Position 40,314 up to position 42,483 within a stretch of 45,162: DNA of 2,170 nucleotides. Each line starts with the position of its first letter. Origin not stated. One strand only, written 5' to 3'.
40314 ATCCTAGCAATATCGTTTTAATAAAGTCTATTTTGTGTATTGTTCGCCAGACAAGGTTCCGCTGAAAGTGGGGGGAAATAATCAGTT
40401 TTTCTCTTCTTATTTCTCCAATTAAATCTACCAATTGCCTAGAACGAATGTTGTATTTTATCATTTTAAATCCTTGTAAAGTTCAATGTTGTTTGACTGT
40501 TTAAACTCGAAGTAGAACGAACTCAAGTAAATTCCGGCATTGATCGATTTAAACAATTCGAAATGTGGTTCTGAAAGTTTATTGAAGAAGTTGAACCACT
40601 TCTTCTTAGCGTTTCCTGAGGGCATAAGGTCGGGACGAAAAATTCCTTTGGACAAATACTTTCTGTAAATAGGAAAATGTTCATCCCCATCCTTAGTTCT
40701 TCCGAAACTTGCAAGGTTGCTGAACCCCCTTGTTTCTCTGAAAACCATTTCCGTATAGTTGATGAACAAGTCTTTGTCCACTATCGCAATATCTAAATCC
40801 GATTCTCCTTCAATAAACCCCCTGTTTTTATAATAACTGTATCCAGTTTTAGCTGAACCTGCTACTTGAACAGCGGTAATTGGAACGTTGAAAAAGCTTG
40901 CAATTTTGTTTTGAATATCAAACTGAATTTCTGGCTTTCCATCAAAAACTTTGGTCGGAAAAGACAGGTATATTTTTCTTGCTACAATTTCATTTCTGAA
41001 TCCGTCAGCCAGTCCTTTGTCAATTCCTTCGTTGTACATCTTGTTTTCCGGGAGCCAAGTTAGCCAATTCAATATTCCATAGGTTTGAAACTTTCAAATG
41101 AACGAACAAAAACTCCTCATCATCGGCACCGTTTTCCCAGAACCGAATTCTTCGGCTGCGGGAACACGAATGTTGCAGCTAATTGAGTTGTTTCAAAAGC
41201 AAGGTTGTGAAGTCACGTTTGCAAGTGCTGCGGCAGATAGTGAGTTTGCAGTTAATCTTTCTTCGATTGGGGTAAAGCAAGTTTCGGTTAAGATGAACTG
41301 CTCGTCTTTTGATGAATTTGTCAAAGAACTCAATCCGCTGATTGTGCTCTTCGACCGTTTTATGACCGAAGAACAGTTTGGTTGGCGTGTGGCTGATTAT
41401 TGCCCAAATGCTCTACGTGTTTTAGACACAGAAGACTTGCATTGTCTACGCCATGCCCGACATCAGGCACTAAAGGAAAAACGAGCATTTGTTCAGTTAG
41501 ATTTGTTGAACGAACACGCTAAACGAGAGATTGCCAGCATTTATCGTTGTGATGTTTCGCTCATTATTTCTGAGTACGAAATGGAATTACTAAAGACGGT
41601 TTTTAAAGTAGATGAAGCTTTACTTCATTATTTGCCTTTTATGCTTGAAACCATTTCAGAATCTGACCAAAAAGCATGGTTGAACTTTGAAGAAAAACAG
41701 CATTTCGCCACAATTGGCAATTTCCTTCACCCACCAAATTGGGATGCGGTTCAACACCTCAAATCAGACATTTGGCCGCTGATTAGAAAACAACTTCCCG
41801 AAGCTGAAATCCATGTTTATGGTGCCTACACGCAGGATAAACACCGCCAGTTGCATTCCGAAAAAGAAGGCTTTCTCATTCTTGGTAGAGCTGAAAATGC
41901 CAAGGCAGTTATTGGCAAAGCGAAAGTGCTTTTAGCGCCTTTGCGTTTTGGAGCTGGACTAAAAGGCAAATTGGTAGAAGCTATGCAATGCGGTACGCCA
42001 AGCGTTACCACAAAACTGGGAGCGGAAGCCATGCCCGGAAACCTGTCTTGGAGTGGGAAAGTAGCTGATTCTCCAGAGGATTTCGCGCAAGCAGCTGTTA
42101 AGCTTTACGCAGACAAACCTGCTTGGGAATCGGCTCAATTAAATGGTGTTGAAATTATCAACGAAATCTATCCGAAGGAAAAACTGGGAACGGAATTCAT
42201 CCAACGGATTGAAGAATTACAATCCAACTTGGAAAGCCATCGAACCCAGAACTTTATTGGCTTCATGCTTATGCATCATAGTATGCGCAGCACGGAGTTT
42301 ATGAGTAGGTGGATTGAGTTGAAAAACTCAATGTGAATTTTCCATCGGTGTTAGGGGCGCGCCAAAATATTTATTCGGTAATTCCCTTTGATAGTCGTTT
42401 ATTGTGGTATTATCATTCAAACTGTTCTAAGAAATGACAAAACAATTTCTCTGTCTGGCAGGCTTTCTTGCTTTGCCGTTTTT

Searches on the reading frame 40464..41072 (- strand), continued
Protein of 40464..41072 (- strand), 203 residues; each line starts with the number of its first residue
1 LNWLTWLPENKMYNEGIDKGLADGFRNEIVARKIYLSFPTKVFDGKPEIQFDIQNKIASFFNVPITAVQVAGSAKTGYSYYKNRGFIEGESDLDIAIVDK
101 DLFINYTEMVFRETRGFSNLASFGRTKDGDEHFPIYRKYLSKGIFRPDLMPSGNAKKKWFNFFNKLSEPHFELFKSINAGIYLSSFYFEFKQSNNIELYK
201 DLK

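Call 75: find_related_loci(query=A1, collection=viral_contigs, flank=8000)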
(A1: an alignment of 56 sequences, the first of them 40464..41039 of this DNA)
Query A1 (192 aa) in viral_contigs; peptide patterns used: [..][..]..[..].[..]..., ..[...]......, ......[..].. (x = any residue, [..] = any of these).
25 stretches matched a pattern; 1 encode a relative of the query (tblastn E <= 1e-3); 1 distinct loci.
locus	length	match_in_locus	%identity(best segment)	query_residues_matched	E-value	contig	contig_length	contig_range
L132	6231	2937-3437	43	19-185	1e-42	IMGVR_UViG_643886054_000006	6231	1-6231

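Call 78: search_protein_families(library=pfam, proteins=[L132:3478-4551:+, L132:4652-5659:+, L132:5665-6228:+, L132:2166-2834:+, L132:764-1360:-, L132:1374-1886:-, L129:2706-3872:-, L041:10540-11049:+, L005:8780-9718:+, L005:11916-12230:+], max_evalue=0.001)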
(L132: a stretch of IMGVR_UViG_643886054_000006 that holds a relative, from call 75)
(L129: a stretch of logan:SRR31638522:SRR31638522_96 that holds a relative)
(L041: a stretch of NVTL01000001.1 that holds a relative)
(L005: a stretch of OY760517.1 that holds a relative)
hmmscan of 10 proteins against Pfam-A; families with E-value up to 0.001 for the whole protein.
L132:3478-4551:+ (358 aa): 1 family
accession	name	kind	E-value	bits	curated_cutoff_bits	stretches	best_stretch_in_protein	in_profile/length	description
PF03235.19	GmrSD_N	-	1.1e-20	75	33.2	1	12-153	2-198/199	GmrSD restriction endonuclease, N-terminal domain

L132:4652-5659:+ (336 aa): 2 families
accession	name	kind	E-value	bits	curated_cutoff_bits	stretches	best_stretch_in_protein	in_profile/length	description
PF24624.1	Int_N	-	3.8e-34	117.8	27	1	60-163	4-100/100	Phage integrase, N-terminal domain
PF00589.27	Phage_integrase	-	7.6e-23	81.6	27.1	2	257-318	111-170/172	Phage integrase family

L132:5665-6228:+ (188 aa): 0 families

L132:2166-2834:+ (223 aa): 2 families
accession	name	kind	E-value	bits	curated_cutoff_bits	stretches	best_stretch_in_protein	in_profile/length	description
PF16452.10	Phage_CI_C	-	5.8e-28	97.5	27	1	120-218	2-100/101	Bacteriophage CI repressor C-terminal domain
PF07022.19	Phage_CI_repr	-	3.4e-27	95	22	1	38-102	1-65/65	Bacteriophage CI repressor helix-turn-helix domain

L132:764-1360:- (199 aa): 0 families

L132:1374-1886:- (171 aa): 1 family
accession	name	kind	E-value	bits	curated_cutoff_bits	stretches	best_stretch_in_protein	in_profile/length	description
PF06892.16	Phage_CP76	-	9.6e-45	152.5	26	1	13-147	2-146/146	Phage regulatory protein CII (CP76)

L129:2706-3872:- (389 aa): 0 families

L041:10540-11049:+ (170 aa): 2 families
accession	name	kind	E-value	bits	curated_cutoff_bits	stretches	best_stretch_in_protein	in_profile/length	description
PF04773.18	FecR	-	1.7e-13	51.3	24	1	2-78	21-97/97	FecR protein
PF16344.10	FecR_C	-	8.1e-07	29.4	24.4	1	123-155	2-34/70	FecR, C-terminal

L005:8780-9718:+ (313 aa): 3 families
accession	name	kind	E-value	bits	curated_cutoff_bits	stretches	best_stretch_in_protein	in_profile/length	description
PF02826.25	2-Hacid_dh_C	-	9.2e-49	165.7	25.1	1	104-280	1-178/178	D-isomer specific 2-hydroxyacid dehydrogenase, NAD binding domain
PF00389.36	2-Hacid_dh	-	3.7e-29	101.6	24.6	1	3-312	1-134/134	D-isomer specific 2-hydroxyacid dehydrogenase, catalytic domain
PF03446.21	NAD_binding_2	-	4.6e-09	36.9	21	1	142-246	2-113/161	NAD binding domain of 6-phosphogluconate dehydrogenase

L005:11916-12230:+ (105 aa): 0 families

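Call 86: search_solved_structures(query=L037:8503-8823:+, max_evalue=0.01)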
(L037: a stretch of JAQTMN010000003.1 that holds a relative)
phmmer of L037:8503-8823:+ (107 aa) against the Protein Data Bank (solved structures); distinct sequences matched with E-value up to 0.01: 2.
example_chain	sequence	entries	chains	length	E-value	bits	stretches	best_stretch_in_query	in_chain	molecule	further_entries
1wot_A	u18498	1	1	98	2.1e-06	31.4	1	3-78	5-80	PUTATIVE MINIMAL NUCLEOTIDYLTRANSFERASE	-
5yep_A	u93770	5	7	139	0.008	19.9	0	24-76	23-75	Toxin-antitoxin system antidote Mnt family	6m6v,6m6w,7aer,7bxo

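Call 87: find_homologous_proteins(query=L037:8503-8823:+, max_evalue=0.00001)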
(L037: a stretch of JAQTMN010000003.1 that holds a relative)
Query L037:8503-8823:+ (107 aa): 1303 proteins with E <= 0.00001 among 1466 candidates; the best 120 are listed.
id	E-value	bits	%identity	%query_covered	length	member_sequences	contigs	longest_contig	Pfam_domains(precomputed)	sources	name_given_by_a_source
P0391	5.1e-56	205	93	100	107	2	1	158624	PF18765.8,PF01909.30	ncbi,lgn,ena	-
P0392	2.2e-53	197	90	100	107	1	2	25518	PF18765.8,PF01909.30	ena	-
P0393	4.2e-53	196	90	100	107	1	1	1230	PF18765.8,PF01909.30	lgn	-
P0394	9.2e-53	195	89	100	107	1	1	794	PF18765.8,PF01909.30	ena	-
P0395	4.4e-52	192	90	99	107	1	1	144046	PF18765.8,PF01909.30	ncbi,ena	-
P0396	2.6e-50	187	87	100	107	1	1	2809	PF18765.8,PF01909.30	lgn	-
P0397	3.7e-50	186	85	100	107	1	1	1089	PF18765.8,PF01909.30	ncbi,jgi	jgi:predicted nucleotidyltransferase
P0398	7.7e-50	185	85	100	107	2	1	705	PF18765.8,PF01909.30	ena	-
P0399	3.0e-49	183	85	100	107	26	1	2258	PF18765.8,PF01909.30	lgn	-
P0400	5.1e-49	183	83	100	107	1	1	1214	PF18765.8,PF01909.30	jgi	jgi:predicted nucleotidyltransferase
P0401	6.7e-48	179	82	100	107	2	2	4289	PF18765.8,PF01909.30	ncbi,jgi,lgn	-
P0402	6.8e-48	179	79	100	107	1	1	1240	PF18765.8,PF01909.30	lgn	-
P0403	9.9e-48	178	83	100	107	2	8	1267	PF18765.8,PF01909.30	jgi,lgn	jgi:predicted nucleotidyltransferase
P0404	1.2e-47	178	80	100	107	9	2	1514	PF18765.8,PF01909.30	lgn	-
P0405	2.9e-47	177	80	100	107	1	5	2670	PF18765.8,PF01909.30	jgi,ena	jgi:predicted nucleotidyltransferase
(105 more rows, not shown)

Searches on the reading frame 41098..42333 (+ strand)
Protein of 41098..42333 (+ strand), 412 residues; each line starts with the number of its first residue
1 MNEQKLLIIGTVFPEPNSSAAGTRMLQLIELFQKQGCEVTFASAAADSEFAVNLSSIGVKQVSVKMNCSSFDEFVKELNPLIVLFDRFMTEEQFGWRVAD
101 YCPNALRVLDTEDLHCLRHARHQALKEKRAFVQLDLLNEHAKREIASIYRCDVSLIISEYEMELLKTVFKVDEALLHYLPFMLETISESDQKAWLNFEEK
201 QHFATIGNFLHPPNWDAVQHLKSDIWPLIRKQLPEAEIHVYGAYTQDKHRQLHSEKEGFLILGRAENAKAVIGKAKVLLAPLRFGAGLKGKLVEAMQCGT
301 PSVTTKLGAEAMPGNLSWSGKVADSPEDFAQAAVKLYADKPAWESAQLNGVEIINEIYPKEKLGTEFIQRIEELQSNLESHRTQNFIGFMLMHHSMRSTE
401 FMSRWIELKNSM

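Call 59: find_related_loci(query=window:41098-42333:+, collection=metagenome_contigs, flank=6000)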
Query window:41098-42333:+ (412 aa) in metagenome_contigs; peptide patterns used: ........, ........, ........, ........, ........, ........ (x = any residue, [..] = any of these).
485 stretches matched a pattern; 448 encode a relative of the query (tblastn E <= 1e-3); the best 80 are kept; 80 distinct loci.
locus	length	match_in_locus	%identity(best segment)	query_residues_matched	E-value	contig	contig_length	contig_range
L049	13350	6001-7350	78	1-412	0e+0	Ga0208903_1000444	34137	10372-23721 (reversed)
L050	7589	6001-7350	78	1-412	0e+0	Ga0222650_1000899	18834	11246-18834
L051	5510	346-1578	84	1-411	0e+0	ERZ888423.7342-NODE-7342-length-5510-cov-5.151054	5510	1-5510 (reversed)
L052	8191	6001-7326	79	1-410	0e+0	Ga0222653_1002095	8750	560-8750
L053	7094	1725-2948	82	3-410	0e+0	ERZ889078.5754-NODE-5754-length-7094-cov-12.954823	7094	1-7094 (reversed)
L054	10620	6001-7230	83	1-410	0e+0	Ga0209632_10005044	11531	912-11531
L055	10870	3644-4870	82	1-410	0e+0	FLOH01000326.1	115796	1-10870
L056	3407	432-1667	81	1-412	0e+0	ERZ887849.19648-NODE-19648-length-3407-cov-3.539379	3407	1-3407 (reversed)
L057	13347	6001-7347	76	3-412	0e+0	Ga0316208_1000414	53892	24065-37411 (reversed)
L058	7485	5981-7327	76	1-410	0e+0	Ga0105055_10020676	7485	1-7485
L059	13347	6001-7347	76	1-410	0e+0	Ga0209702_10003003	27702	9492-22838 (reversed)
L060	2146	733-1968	78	1-410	0e+0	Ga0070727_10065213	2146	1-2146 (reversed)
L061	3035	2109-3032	90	5-312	0e+0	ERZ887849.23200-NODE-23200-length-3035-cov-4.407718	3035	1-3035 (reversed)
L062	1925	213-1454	62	1-412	0e+0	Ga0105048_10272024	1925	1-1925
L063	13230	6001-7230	61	1-410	1e-177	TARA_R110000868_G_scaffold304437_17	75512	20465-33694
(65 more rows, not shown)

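Call 62: search_protein_families(library=pfam, proteins=[L049:3705-4880:-, L049:5047-5925:-, L052:4266-5228:-, L055:650-1720:-, L055:1839-2273:-, L055:2448-3461:-, L057:4592-5059:-, L057:5297-5860:-, L058:4454-5158:-, L058:5259-5681:-], max_evalue=0.001)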
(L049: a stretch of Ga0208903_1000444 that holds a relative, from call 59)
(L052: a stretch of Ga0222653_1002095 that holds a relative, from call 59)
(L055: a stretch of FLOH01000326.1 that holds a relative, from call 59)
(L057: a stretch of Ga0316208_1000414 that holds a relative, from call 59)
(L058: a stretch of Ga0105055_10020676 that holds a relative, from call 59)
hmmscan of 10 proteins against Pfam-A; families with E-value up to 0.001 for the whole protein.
L049:3705-4880:- (392 aa): 2 families
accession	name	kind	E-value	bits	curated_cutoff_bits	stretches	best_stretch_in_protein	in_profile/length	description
PF13784.11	Fic_N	-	9.1e-23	80.5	26.7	1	55-131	4-80/82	Fic/DOC family N-terminal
PF02661.23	Fic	-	2.4e-19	70.4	24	1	140-244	2-93/93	Fic/DOC family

L049:5047-5925:- (293 aa): 3 families
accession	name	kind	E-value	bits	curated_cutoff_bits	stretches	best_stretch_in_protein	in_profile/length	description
PF04471.18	Mrr_cat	-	1.2e-32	112.9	21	1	152-267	1-115/115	Restriction endonuclease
PF14338.12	Mrr_N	-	1.9e-19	70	29.5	1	6-89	1-83/87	Mrr N-terminal domain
PF22722.2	NA-iREase1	-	1.6e-07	31.7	27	1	167-265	8-106/106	NACHT-associated inactive Restriction Endonuclease 1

L052:4266-5228:- (321 aa): 3 families
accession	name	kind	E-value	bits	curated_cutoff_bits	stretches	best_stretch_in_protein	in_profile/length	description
PF04471.18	Mrr_cat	-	3.3e-33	114.6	21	1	180-295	1-115/115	Restriction endonuclease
PF14338.12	Mrr_N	-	2.3e-19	69.7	29.5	1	35-118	1-83/87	Mrr N-terminal domain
PF22722.2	NA-iREase1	-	2.6e-07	31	27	1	195-293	8-106/106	NACHT-associated inactive Restriction Endonuclease 1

L055:650-1720:- (357 aa): 2 families
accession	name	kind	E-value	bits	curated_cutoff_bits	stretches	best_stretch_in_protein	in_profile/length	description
PF02661.23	Fic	-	5.5e-14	53.2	24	1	213-307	1-93/93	Fic/DOC family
PF03965.22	Penicillinase_R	-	6.6e-06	26.9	22.6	1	18-75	6-65/115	Penicillinase repressor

L055:1839-2273:- (145 aa): 0 families

L055:2448-3461:- (338 aa): 1 family
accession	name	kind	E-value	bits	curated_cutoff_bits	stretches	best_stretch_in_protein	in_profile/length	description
PF18962.6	Por_Secre_tail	-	9.8e-10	39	27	1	266-337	1-75/75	Secretion system C-terminal sorting domain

L057:4592-5059:- (156 aa): 1 family
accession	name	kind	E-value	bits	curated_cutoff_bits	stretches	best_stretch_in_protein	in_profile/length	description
PF01850.27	PIN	-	1.9e-05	25.7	23.6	1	6-112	1-108/120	PIN domain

L057:5297-5860:- (188 aa): 0 families

L058:4454-5158:- (235 aa): 2 families
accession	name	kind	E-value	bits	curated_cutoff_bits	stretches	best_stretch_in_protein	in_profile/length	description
PF13455.12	MUG113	-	4.3e-13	50.1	22.3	1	164-226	1-69/73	Meiotically up-regulated gene 113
PF10544.15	T5orf172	-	1.2e-09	39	20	1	152-225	2-95/101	T5orf172 domain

L058:5259-5681:- (141 aa): 1 family
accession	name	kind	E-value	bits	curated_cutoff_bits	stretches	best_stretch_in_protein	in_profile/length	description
PF13470.12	PIN_3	-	1.6e-18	68.1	27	1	7-115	1-115/115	PIN domain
